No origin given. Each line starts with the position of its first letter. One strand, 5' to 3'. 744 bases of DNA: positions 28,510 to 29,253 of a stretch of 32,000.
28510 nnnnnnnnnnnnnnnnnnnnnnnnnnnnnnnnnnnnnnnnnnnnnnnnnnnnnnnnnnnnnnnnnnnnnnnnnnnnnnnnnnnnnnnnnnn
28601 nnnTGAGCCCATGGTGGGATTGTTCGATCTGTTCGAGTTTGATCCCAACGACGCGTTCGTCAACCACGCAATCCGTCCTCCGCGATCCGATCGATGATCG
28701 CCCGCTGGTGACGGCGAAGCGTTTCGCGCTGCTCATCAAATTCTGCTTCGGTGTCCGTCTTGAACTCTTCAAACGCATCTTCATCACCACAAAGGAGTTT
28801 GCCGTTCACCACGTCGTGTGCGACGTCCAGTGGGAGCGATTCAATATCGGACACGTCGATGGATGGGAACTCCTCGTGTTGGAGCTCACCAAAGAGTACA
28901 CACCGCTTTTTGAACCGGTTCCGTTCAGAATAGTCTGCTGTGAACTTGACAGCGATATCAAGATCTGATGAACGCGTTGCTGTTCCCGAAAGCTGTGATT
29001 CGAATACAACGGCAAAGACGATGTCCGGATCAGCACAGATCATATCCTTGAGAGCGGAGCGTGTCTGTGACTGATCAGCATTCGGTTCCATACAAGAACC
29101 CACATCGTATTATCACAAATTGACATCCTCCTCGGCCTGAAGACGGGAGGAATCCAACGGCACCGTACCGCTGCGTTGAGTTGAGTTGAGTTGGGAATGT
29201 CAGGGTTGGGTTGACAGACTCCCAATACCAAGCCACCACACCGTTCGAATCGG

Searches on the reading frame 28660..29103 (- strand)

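Call 42: search_protein_families(library=pfam, proteins=[window:28660-29103:-], max_evalue=0.001)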
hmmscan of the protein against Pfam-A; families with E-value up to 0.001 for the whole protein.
window:28660-29103:- (147 aa): 1 family
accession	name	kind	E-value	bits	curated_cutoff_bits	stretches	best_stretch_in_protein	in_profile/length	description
PF18765.7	Polbeta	-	9.1e-10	39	26.9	1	18-106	3-89/93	Polymerase beta, Nucleotidyltransferase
